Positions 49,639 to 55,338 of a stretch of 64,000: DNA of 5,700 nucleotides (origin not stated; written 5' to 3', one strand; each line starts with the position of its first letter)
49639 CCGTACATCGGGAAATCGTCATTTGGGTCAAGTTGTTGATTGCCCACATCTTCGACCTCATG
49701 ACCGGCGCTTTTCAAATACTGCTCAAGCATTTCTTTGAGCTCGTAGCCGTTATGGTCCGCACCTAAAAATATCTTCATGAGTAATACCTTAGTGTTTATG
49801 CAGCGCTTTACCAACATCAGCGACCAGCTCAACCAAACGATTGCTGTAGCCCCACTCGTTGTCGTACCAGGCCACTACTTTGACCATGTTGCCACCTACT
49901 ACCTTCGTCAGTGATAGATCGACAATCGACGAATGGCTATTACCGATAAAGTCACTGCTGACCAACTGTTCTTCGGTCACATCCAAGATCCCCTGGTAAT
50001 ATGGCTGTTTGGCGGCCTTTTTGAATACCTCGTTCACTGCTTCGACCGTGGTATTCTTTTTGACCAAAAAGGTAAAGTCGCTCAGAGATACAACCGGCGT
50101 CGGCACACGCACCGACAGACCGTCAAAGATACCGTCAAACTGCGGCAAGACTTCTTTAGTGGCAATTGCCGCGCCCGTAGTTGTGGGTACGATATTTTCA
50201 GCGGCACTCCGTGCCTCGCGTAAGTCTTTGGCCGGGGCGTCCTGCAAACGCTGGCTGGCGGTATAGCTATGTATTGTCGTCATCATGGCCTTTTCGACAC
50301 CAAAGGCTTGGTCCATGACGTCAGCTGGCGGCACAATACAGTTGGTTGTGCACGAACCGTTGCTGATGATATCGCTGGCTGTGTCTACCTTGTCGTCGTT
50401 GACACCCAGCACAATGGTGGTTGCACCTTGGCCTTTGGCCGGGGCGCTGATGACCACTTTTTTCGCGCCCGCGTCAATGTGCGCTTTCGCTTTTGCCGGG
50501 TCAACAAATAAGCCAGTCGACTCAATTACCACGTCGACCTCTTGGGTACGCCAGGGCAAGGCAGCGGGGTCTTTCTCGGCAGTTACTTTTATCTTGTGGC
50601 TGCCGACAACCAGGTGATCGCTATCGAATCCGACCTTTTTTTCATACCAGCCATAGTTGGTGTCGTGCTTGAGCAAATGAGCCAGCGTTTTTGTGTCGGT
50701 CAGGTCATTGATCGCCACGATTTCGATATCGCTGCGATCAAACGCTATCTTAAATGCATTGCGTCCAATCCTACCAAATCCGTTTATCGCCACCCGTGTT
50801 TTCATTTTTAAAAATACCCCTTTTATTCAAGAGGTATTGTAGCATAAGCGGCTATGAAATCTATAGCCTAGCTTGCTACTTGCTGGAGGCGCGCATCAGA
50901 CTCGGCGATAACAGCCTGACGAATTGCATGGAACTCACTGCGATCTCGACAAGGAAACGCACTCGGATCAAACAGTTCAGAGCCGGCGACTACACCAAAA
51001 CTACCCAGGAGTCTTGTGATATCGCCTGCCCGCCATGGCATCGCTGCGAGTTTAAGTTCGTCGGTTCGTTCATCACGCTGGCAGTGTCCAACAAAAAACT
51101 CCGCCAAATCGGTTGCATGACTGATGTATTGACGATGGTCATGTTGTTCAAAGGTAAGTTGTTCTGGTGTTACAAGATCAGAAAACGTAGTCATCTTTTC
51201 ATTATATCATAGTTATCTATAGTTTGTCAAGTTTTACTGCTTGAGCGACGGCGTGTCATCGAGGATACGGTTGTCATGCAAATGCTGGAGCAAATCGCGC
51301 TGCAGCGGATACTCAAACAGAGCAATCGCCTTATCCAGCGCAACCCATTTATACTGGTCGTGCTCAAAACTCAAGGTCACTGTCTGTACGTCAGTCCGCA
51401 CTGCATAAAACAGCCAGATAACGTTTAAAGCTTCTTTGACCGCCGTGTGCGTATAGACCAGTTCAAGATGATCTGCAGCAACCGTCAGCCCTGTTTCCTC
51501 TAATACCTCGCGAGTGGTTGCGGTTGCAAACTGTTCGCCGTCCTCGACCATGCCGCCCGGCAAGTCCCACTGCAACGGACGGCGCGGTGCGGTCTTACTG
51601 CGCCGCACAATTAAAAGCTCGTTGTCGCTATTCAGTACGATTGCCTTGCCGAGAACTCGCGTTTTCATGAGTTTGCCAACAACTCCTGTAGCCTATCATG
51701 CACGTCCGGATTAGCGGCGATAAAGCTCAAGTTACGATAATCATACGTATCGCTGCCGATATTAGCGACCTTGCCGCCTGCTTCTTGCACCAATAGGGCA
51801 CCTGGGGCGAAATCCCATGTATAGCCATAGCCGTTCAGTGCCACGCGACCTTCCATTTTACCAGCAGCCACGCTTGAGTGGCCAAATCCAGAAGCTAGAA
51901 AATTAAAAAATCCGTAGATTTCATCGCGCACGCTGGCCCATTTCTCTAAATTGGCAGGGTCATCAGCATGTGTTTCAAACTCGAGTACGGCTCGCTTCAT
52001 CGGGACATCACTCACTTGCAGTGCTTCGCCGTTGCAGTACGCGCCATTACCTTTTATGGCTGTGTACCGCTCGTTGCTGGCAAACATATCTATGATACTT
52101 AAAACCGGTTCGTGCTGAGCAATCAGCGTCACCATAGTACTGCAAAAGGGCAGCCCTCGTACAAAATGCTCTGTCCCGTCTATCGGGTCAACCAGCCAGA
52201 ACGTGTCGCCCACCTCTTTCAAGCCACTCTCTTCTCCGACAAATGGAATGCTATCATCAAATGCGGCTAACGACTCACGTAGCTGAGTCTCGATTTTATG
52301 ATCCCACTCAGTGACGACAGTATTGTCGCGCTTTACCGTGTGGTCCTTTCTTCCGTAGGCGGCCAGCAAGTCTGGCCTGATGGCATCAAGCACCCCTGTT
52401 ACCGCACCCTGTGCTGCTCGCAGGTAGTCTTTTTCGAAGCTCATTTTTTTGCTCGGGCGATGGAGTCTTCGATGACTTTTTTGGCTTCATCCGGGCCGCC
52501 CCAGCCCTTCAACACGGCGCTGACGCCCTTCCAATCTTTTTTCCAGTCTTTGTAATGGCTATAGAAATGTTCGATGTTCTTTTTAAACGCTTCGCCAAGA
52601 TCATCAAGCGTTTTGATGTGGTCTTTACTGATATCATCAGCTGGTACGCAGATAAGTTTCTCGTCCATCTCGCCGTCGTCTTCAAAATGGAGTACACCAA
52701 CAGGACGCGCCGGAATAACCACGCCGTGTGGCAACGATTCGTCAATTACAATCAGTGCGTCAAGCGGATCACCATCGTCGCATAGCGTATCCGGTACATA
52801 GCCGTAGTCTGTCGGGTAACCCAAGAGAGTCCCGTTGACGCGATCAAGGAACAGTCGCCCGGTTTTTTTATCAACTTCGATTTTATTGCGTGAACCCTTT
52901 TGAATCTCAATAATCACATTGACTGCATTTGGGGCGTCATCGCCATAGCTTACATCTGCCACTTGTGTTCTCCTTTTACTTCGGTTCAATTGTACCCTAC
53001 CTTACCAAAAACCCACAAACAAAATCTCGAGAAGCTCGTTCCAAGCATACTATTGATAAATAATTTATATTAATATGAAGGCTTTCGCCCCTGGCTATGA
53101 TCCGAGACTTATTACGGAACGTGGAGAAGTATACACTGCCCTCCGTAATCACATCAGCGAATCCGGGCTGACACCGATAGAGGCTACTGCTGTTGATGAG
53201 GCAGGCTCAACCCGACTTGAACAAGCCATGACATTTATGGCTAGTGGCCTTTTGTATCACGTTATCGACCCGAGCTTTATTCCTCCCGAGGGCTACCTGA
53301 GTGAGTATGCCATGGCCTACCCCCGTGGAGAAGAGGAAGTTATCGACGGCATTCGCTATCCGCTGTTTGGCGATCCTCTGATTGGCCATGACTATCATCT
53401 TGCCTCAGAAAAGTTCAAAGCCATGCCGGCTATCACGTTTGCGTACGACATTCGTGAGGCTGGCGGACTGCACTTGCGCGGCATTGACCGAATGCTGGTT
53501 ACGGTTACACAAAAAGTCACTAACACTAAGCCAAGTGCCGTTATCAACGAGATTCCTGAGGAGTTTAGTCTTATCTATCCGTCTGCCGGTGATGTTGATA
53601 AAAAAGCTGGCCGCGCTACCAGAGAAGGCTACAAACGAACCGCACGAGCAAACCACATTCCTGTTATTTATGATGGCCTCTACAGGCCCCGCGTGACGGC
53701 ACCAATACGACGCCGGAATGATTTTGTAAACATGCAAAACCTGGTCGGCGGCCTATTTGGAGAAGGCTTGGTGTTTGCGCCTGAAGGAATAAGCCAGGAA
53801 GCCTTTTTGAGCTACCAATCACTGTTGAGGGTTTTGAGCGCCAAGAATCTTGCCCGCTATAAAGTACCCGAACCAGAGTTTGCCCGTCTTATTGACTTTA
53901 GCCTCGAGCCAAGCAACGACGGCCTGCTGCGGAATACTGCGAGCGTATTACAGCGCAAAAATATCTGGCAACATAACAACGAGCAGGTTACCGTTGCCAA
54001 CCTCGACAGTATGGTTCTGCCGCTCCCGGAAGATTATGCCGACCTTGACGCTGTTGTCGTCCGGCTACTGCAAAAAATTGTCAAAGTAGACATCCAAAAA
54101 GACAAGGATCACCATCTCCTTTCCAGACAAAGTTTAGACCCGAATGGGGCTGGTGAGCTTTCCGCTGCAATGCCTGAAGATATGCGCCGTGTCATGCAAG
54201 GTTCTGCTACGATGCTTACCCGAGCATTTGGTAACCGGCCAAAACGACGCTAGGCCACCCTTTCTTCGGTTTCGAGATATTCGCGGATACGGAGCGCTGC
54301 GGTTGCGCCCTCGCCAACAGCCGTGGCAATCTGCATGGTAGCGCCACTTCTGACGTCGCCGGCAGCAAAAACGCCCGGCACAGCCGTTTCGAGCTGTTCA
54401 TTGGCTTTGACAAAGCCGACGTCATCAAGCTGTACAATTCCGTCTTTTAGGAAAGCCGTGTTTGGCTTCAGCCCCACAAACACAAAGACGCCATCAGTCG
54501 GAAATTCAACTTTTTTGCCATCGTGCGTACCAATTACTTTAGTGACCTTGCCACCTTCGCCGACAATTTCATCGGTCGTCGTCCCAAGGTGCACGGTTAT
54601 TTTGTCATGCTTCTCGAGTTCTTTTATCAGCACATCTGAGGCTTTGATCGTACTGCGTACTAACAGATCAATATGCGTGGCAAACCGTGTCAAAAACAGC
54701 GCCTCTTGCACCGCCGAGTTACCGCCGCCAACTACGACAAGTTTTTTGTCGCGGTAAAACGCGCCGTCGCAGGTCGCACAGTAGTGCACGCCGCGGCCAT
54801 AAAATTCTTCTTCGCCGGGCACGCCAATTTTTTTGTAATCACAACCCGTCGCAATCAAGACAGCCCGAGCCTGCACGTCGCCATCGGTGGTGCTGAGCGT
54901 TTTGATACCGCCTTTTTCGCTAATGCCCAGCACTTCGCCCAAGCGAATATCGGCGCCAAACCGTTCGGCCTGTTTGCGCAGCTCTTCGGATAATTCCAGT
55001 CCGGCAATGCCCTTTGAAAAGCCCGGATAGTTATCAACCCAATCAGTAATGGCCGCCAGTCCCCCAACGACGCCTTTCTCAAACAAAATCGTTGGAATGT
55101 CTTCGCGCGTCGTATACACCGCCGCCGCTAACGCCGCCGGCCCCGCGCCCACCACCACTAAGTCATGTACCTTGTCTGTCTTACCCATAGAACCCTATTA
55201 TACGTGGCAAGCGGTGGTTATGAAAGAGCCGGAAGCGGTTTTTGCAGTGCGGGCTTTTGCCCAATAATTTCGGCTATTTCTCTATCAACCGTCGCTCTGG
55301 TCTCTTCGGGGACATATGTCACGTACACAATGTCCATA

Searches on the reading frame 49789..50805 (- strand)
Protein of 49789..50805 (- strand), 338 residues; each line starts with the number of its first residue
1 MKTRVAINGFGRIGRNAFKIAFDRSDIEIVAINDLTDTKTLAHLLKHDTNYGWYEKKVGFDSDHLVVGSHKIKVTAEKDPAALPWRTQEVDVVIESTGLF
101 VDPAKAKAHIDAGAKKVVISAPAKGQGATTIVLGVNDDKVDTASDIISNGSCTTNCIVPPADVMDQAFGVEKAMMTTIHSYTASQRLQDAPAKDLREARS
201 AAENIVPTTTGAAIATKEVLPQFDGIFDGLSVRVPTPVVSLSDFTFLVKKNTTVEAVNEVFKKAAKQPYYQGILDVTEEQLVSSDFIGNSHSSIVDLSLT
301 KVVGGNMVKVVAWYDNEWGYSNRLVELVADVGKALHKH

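Call 13: search_protein_families(library=pfam, proteins=[window:49789-50805:-], max_evalue=0.00001)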
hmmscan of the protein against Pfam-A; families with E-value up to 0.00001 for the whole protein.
window:49789-50805:- (338 aa): 2 families
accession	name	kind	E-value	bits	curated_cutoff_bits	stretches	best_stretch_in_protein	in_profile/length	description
PF02800.25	Gp_dh_C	-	1.1e-57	194.4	24.4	1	158-314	2-158/158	Glyceraldehyde 3-phosphate dehydrogenase, C-terminal domain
PF00044.30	Gp_dh_N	-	6.9e-37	126.2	31.7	1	4-102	2-100/101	Glyceraldehyde 3-phosphate dehydrogenase, NAD binding domain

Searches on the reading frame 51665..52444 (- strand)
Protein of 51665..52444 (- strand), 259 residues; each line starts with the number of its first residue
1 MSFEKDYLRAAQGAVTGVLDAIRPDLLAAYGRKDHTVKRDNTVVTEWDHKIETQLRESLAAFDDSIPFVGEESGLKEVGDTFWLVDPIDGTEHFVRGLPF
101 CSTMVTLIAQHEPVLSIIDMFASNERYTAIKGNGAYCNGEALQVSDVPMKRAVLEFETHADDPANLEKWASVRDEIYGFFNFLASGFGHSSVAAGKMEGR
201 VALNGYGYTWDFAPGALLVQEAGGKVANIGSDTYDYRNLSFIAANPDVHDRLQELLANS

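Call 24: search_protein_families(library=pfam, proteins=[window:51665-52444:-], max_evalue=0.0001)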
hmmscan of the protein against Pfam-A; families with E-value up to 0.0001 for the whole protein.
window:51665-52444:- (259 aa): 1 family
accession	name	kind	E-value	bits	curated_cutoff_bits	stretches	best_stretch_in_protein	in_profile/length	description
PF00459.30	Inositol_P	-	4.7e-43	148.1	27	1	10-257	8-263/271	Inositol monophosphatase family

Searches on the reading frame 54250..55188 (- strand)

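Call 13: search_protein_families(library=pfam, proteins=[window:54250-55188:-], max_evalue=0.00001)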
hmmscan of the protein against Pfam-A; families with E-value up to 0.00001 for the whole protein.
window:54250-55188:- (312 aa): 4 families
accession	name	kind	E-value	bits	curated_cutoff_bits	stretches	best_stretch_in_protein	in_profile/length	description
PF07992.20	Pyr_redox_2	-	1.2e-46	159.9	26.1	1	9-294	2-291/291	Pyridine nucleotide-disulphide oxidoreductase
PF13738.12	Pyr_redox_3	-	2.7e-28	99.5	30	1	62-277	79-305/305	Pyridine nucleotide-disulphide oxidoreductase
PF00070.33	Pyr_redox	-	2.6e-11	44.3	22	1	149-219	1-78/82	Pyridine nucleotide-disulphide oxidoreductase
PF01266.30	DAO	-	3e-06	27.5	27.9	0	66-119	151-207/353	FAD dependent oxidoreductase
